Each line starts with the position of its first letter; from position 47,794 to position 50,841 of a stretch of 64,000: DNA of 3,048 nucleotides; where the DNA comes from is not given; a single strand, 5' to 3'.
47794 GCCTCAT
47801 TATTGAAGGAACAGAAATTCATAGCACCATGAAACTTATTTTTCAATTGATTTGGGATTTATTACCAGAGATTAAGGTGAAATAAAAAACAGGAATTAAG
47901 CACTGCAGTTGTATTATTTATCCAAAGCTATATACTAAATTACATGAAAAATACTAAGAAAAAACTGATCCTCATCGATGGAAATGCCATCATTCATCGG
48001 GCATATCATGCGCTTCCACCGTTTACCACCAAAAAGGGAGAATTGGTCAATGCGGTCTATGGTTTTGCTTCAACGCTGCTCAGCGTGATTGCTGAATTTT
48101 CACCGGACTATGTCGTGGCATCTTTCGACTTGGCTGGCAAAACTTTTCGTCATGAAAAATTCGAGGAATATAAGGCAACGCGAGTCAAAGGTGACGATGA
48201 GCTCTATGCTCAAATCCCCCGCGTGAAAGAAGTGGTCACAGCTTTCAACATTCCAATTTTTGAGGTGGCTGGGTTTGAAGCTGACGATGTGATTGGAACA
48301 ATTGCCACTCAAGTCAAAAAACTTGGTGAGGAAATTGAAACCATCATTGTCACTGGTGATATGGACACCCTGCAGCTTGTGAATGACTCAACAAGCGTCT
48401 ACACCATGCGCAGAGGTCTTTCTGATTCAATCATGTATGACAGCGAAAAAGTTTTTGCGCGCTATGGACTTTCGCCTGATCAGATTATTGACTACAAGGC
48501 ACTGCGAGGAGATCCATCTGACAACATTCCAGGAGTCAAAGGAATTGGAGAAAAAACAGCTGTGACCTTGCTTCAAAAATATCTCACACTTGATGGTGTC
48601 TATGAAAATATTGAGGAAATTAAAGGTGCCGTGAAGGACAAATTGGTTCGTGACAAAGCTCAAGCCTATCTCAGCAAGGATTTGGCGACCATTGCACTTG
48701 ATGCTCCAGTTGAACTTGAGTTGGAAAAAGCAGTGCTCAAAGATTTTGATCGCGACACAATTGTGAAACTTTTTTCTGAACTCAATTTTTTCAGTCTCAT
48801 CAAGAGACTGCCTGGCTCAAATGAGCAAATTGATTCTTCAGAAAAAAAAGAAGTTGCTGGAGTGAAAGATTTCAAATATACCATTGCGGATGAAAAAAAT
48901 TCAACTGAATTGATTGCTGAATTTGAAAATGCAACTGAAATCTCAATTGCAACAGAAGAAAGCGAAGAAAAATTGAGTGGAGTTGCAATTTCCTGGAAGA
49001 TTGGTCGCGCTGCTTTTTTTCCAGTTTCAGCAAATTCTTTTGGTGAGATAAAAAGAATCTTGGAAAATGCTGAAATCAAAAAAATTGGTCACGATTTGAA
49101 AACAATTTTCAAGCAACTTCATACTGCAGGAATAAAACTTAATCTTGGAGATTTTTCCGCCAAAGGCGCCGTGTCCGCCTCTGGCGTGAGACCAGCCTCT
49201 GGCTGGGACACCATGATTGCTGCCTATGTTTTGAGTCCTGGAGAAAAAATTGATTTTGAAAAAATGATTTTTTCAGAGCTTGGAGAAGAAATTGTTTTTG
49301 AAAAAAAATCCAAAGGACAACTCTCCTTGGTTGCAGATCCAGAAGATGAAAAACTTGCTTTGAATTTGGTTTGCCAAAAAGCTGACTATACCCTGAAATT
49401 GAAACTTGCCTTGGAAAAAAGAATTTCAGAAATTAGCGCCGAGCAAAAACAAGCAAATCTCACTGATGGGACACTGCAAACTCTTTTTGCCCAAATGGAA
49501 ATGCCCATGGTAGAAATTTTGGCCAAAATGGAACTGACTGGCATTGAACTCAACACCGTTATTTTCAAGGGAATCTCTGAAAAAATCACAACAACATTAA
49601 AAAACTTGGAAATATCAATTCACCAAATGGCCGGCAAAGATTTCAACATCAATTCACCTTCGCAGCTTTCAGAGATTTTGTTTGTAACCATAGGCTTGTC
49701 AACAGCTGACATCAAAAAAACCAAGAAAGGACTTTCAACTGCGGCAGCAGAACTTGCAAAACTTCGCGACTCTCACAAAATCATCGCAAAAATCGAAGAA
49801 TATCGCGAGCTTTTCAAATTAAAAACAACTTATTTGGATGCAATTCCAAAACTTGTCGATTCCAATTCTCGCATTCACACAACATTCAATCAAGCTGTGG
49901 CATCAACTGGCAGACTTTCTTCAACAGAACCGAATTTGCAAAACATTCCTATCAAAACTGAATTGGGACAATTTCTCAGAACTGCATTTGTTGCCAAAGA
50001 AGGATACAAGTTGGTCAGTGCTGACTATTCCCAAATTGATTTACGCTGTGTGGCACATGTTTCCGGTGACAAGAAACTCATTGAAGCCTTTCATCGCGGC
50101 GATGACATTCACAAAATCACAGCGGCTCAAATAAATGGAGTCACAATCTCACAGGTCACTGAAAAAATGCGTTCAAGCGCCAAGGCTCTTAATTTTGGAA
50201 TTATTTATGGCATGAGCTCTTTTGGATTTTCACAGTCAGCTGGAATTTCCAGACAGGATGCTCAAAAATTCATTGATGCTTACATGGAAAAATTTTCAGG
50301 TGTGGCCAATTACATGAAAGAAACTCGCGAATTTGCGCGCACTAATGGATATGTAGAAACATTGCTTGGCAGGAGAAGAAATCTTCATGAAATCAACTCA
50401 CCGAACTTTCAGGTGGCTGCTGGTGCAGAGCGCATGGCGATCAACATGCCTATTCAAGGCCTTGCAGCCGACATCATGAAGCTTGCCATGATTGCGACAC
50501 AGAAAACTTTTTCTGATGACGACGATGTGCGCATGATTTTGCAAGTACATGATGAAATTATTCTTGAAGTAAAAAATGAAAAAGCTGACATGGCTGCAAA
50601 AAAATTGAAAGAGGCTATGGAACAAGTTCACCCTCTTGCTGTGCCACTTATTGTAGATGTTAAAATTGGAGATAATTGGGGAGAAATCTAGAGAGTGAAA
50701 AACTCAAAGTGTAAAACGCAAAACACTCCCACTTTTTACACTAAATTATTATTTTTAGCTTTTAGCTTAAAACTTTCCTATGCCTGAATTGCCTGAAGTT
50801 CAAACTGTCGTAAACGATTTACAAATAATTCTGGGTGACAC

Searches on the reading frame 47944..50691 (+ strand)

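Call 74: search_protein_families(library=ncbifam, proteins=[window:47944-50691:+], max_evalue=0.00001)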
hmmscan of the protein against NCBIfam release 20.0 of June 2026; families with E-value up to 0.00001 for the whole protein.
window:47944-50691:+ (915 aa): 14 families
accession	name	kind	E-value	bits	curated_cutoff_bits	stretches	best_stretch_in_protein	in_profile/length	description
NF004397.1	PRK05755.1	equivalog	3.1e-292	972.3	720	1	6-914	1-887/889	DNA polymerase I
TIGR00593.1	pola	equivalog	1.9e-279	929.9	600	1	8-915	1-889/890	DNA polymerase I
NF011547.0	PRK14976.1-4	equivalog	3.6e-84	282.4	305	1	5-288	1-287/291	5'-3' exonuclease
NF011539.0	PRK14975.1-3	equivalog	4.4e-82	276.3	640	1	500-914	214-627/628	bifunctional 3'-5' exonuclease/DNA polymerase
NF011540.0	PRK14975.1-4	equivalog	2.3e-68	231.1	601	1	315-912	7-573/576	bifunctional 3'-5' exonuclease/DNA polymerase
NF011546.0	PRK14976.1-3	equivalog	9.4e-63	212.2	347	1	5-288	2-289/297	5'-3' exonuclease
NF011545.0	PRK14976.1-2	equivalog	3.2e-56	190.7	434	1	4-282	5-285/287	5'-3' exonuclease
NF011541.0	PRK14975.2-1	equivalog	7.5e-54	183.1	871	1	340-915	57-636/645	bifunctional 3'-5' exonuclease/DNA polymerase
NF038380.1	phage_DpoZ_1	exception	2.3e-48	165.1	500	1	503-914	168-604/607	aminoadenine-incorporating DNA polymerase DpoZ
NF007017.0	PRK09482.1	equivalog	9.9e-42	143.3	261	1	6-262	3-251/257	flap endonuclease Xni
NF011542.0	PRK14975.2-2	equivalog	1.7e-39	135.6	1061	1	640-914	500-789/802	bifunctional 3'-5' exonuclease/DNA polymerase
NF011543.0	PRK14975.2-3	equivalog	9.4e-34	116.5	1139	1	637-913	536-836/853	bifunctional 3'-5' exonuclease/DNA polymerase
NF011538.0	PRK14975.1-1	equivalog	2.1e-17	62.8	389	1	598-899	240-535/557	bifunctional 3'-5' exonuclease/DNA polymerase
NF038381.1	phage_DpoZ_2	exception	1.1e-15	57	350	1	478-765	270-581/754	aminoadenine-incorporating DNA polymerase DpoZ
